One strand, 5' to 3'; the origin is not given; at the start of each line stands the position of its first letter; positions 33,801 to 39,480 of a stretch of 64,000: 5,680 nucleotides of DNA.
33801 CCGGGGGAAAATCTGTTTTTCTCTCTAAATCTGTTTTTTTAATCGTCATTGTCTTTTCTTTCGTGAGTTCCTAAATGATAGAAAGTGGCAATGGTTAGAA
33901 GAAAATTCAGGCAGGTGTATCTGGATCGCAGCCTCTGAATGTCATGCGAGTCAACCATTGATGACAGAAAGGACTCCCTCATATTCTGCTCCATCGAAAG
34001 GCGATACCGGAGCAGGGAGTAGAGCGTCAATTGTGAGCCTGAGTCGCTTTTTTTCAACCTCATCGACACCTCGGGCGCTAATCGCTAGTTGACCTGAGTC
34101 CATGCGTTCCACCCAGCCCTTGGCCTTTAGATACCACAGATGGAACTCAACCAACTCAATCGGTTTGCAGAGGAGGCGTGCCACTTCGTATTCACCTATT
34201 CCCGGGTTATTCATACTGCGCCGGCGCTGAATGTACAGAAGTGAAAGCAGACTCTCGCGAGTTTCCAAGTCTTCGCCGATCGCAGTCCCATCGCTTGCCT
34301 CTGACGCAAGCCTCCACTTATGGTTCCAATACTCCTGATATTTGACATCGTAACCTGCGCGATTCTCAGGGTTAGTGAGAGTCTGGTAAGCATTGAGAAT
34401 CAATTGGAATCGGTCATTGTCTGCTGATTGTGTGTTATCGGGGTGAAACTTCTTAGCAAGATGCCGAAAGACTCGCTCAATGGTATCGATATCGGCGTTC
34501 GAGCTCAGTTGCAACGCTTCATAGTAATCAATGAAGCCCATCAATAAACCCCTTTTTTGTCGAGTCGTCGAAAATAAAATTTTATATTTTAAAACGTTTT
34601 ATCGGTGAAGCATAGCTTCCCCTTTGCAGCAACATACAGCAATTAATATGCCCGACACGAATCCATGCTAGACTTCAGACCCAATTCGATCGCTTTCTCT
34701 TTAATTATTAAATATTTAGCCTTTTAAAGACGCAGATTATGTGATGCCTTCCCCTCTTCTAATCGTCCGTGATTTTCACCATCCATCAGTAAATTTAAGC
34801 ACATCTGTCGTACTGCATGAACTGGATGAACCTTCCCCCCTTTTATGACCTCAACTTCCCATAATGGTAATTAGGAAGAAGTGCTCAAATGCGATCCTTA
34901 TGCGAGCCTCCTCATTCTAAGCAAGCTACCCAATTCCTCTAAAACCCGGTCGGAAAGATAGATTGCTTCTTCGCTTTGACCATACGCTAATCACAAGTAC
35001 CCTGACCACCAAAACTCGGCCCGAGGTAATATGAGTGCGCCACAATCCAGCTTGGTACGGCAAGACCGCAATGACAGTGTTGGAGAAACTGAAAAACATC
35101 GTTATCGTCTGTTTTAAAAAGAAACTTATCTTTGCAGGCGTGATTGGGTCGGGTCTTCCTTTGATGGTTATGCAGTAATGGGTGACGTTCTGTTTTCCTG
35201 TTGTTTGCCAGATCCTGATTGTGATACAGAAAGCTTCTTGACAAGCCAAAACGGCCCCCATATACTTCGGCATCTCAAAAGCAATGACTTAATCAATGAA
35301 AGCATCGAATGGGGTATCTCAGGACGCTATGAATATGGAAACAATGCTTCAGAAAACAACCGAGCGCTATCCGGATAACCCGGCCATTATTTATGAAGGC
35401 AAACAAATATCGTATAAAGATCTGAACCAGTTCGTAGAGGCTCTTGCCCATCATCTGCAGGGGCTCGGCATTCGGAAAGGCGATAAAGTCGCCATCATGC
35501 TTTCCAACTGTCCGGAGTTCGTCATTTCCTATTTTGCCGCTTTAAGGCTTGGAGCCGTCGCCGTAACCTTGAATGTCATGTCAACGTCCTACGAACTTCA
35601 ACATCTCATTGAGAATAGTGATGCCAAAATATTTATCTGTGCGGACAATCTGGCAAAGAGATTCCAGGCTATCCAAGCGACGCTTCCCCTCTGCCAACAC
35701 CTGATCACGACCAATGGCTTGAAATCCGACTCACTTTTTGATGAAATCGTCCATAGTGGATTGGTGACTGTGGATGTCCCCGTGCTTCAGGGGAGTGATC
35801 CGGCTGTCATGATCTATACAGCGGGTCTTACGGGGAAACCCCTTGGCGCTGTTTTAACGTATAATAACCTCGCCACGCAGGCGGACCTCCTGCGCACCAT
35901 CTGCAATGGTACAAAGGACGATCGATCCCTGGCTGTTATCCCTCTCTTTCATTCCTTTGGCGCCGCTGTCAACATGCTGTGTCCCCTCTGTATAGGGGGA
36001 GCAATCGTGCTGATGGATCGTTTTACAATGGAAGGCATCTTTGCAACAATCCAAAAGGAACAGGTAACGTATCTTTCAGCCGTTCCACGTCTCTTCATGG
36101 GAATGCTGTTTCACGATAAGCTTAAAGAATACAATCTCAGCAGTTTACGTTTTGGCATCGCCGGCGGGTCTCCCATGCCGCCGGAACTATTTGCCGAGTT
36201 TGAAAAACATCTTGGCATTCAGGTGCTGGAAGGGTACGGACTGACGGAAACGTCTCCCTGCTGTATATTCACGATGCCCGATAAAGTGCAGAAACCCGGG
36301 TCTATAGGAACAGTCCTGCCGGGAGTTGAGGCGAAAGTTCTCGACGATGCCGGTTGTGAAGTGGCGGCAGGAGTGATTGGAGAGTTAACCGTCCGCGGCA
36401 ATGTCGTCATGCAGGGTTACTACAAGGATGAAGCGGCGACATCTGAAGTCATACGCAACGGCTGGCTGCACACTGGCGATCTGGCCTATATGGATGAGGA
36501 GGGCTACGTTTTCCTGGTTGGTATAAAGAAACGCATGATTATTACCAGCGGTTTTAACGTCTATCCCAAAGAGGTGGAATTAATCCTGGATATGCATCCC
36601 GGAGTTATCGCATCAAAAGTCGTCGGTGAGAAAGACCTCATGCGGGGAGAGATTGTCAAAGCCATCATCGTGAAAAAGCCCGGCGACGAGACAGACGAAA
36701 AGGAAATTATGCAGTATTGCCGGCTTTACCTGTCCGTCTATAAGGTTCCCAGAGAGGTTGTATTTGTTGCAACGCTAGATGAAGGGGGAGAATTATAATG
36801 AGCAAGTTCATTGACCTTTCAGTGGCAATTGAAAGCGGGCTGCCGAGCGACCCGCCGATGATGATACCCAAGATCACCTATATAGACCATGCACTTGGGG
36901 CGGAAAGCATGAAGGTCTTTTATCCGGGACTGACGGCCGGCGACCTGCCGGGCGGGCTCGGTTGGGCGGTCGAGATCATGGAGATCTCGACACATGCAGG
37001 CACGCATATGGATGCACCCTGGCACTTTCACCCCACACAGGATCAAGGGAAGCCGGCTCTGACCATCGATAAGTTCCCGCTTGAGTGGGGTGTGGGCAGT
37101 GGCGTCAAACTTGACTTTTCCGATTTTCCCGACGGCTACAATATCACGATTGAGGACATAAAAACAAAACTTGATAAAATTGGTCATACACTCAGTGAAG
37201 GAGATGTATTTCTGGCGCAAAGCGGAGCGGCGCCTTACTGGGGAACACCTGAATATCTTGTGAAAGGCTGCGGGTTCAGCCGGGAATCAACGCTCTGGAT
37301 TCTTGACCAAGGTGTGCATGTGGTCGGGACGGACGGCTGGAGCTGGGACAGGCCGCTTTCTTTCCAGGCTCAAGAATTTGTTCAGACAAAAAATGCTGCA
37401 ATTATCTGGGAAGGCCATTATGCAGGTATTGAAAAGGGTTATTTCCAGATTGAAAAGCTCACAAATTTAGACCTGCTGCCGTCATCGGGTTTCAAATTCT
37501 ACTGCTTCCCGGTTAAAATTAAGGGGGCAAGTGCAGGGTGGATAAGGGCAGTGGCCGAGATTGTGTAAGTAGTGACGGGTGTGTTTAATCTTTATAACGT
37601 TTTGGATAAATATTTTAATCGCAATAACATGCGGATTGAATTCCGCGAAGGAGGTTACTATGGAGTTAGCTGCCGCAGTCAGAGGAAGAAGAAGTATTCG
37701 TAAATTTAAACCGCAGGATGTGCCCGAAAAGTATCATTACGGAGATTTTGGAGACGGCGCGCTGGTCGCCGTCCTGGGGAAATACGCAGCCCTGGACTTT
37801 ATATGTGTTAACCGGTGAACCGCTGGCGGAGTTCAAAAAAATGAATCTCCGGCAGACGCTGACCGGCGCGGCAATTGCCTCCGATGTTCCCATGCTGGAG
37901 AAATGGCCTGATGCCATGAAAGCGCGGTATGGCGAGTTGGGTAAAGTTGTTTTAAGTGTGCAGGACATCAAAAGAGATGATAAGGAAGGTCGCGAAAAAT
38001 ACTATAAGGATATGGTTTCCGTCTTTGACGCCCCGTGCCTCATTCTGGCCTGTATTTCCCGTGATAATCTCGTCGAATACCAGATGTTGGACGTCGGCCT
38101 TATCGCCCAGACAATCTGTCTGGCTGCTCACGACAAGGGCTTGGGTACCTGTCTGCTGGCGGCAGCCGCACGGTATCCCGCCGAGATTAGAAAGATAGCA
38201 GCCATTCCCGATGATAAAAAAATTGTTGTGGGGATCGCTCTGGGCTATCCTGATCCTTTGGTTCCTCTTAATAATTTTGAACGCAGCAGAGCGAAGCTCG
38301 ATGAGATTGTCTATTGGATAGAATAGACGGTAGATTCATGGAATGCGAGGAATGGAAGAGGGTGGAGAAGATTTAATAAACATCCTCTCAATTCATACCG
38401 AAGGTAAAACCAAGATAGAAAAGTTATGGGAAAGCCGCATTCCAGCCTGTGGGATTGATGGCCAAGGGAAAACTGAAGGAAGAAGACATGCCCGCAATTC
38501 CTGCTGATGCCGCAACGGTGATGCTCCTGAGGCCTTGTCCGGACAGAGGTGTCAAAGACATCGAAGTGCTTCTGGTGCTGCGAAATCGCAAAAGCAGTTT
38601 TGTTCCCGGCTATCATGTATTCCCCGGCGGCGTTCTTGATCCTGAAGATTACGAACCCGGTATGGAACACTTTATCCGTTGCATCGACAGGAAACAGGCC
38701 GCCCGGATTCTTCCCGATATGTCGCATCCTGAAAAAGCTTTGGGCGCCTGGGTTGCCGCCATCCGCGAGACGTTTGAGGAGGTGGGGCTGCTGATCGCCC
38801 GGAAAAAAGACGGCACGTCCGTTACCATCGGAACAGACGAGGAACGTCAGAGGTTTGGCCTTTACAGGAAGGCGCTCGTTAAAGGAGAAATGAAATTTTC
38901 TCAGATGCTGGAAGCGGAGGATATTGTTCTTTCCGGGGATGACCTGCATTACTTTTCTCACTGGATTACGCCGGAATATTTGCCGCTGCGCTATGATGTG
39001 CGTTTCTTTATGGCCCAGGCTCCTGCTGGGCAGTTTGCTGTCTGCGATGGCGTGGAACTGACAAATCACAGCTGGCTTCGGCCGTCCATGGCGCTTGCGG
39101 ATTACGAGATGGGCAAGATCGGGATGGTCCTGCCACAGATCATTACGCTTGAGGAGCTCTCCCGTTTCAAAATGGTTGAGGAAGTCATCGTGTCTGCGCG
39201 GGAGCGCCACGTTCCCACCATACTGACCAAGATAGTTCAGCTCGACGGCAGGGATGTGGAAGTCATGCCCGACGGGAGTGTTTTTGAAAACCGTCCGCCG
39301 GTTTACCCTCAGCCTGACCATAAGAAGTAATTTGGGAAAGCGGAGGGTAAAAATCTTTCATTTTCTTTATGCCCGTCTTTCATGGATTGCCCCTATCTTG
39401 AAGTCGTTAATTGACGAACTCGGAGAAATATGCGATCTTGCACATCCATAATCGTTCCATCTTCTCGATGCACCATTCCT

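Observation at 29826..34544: Uncharacterised three-gene operon: J-domain protein, MshEN-AAA+ ATPase, and a giant helical-repeat/MORN protein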

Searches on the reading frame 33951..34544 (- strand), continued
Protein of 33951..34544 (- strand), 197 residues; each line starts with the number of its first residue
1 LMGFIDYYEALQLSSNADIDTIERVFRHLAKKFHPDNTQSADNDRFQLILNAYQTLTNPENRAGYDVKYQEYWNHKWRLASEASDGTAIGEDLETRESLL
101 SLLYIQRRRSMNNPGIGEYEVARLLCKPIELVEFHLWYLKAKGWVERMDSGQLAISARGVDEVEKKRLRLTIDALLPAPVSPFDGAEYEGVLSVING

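Call 46: fold_search(model_id=the predicted structure, library=pdb)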
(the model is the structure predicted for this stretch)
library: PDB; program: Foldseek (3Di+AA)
matches with E <= 10: 1313; with E <= 0.001: 0
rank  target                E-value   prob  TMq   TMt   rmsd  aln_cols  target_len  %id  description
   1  4j7z_D                1.6e-03  1.00  0.31  0.56   1.8        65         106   37  Thermus thermophilus DNAJ J- and G/F-DOMAINS (released 2013-07-31)
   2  3ucs_C                3.1e-03  1.00  0.33  0.84   2.0        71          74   32  Crystal structure of the complex between CBPA J-domain and CBPM (released 2013-07-03)
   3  2dmx_MODEL_1_A        3.2e-03  1.00  0.31  0.63   2.2        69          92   30  Solution structure of the J domain of DnaJ homolog subfamily B member 8 (released 2006-10-24)
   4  4j7z_E                4.2e-03  1.00  0.30  0.59   1.7        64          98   38  Thermus thermophilus DNAJ J- and G/F-DOMAINS (released 2013-07-31)
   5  2kqx_MODEL_1_A        4.2e-03  1.00  0.29  0.73   2.7        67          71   33  NMR structure of the J-domain (residues 2-72) in the Escherichia coli CbpA (released 2010-04-21)
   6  8fe2_A                4.4e-03  1.00  0.33  0.17   4.9        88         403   26  Structure of J-PKAc chimera complexed with Aplithianine A (released 2023-10-18)
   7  6rzy_A                4.6e-03  1.00  0.30  0.82   2.4        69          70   32  Plasmodium falciparum PFA0660w Hsp40 co-chaperone J-domain (released 2019-10-02)
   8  3ucs_D                5.1e-03  1.00  0.33  0.90   1.3        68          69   34  Crystal structure of the complex between CBPA J-domain and CBPM (released 2013-07-03)
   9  8fe5_A                5.1e-03  1.00  0.33  0.17   5.0        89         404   26  Structure of J-PKAc chimera complexed with Aplithianine B (released 2023-10-18)
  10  6iws_MODEL_1_A        5.4e-03  1.00  0.30  0.74   2.5        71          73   32  Solution structure of the J-domain of Tid1, a Mitochondrial Hsp40/DnaJ Protein (released 2019-12-11)
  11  8fe2_B                5.4e-03  1.00  0.33  0.17   5.4        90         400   26  Structure of J-PKAc chimera complexed with Aplithianine A (released 2023-10-18)
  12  2dn9_MODEL_1_A        6.0e-03  1.00  0.31  0.73   3.1        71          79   31  Solution structure of J-domain from the DnaJ homolog, human Tid1 protein (released 2006-10-25)
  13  2m6y_MODEL_1_A        6.3e-03  1.00  0.29  0.70   3.2        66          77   32  The solution structure of the J-domain of human DnaJA1 (released 2013-06-26)
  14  4j80_A                7.3e-03  1.00  0.30  0.22   2.2        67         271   33  Thermus thermophilus DnaJ (released 2013-07-31)
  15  2ej7_MODEL_1_A        7.3e-03  1.00  0.29  0.68   3.1        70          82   36  Solution structure of the DnaJ domain of the human protein HCG3, a hypothetical protein tmp_locus_21 (released 2007-09-18)
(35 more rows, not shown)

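Call 79: find_encoding_contigs(protein=P0131, flank=6000, max_places=1)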
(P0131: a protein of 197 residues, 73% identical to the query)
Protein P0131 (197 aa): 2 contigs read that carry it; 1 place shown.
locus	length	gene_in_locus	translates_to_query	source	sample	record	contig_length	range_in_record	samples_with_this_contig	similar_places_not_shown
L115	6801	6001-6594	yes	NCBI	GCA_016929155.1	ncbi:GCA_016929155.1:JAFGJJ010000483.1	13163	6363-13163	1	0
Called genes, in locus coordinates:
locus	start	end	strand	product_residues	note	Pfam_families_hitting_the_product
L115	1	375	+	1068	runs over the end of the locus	PF00873:ACR_tran, PF03176:MMPL (weak), PF02355:SecD_SecF_C (faint)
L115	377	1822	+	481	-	PF02321:OEP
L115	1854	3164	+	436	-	PF13487:HD_5, PF01966:HD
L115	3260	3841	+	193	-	-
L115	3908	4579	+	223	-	PF11769:DUF3313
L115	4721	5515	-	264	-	-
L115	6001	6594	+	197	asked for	PF00226:DnaJ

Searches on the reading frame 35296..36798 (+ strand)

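Call 75: search_protein_families(library=pfam, proteins=[window:35296-36798:+], max_evalue=0.001)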
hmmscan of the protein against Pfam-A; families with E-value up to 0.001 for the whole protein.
window:35296-36798:+ (500 aa): 2 families
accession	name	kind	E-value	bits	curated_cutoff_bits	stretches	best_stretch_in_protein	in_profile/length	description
PF00501.34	AMP-binding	-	3.4e-96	322.8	29.9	1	19-376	2-384/384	AMP-binding enzyme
PF13193.12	AMP-binding_C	-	2.9e-11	44.5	24.5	1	426-495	1-70/76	AMP-binding enzyme C-terminal domain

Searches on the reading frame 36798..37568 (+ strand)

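Call 81: search_protein_families(library=pfam, proteins=[window:36798-37568:+], max_evalue=0.001)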
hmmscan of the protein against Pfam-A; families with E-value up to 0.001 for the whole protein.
window:36798-37568:+ (256 aa): 1 family
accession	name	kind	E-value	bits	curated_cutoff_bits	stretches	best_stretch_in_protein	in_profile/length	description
PF04199.19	Cyclase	-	6.1e-33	114.5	23.1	1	5-185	1-142/142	Putative cyclase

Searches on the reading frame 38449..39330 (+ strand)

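Call 81: search_protein_families(library=pfam, proteins=[window:38449-39330:+], max_evalue=0.001)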
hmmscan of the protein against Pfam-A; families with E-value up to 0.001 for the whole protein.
window:38449-39330:+ (293 aa): 1 family
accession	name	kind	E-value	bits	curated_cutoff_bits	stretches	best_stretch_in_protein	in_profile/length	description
PF00293.34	NUDIX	-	7.8e-05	23.1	21.1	0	99-130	43-81/134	NUDIX domain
